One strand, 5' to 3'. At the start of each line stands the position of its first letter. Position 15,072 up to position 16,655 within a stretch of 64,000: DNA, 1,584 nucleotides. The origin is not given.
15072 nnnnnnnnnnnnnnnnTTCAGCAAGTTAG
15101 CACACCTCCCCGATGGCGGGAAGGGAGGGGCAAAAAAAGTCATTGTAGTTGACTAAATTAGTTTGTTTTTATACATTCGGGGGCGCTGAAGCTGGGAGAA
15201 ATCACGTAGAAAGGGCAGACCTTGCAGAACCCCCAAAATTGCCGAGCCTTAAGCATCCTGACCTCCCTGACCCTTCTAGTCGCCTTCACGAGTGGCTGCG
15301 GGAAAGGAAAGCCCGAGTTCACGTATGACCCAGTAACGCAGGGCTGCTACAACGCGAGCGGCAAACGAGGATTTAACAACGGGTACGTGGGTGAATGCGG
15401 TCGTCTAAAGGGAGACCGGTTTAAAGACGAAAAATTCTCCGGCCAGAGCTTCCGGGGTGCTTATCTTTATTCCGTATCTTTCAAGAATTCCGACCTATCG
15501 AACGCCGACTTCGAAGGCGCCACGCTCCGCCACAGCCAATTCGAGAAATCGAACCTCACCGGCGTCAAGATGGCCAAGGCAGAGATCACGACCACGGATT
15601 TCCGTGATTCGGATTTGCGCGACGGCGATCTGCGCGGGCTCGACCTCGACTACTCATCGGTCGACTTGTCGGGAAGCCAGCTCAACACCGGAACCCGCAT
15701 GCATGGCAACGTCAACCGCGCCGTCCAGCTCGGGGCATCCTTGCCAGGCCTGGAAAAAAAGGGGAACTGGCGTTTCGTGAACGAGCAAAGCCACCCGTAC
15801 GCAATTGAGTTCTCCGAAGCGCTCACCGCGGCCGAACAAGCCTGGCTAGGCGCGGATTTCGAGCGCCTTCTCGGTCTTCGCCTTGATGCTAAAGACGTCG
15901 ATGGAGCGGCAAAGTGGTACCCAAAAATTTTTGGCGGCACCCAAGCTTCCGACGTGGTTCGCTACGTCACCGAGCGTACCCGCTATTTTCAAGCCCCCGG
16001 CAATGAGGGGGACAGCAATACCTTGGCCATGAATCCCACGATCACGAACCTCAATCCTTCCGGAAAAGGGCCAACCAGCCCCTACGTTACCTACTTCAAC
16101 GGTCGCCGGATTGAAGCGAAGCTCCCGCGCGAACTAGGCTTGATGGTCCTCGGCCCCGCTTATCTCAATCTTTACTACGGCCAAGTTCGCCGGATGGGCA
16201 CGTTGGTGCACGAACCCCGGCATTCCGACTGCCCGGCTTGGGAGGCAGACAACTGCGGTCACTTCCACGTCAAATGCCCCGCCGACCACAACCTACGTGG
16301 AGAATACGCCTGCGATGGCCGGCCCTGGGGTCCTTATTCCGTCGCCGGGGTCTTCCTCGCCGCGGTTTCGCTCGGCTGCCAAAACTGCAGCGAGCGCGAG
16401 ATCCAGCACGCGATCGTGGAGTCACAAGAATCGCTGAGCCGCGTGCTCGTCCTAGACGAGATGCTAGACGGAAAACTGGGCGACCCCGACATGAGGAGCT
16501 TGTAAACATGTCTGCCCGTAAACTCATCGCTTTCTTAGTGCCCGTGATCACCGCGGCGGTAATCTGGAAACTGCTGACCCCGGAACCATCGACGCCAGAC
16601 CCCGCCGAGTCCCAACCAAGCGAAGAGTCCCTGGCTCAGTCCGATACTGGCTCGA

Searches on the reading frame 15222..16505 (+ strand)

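Call 16: search_protein_families(library=pfam, max_evalue=0.01, proteins=[window:15222-16505:+])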
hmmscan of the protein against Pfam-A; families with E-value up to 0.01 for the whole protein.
window:15222-16505:+ (427 aa): 3 families
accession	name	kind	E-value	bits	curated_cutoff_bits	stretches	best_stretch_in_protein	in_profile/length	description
PF00805.28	Pentapeptide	-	4.6e-12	45.7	20.2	2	72-103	8-39/40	Pentapeptide repeats (8 copies)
PF13599.13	Pentapeptide_4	-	1.8e-11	44.3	38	1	67-133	8-74/78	Pentapeptide repeat region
PF13576.12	Pentapeptide_3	-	7.6e-07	29.7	27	1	72-108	1-39/48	Pentapeptide repeats (9 copies)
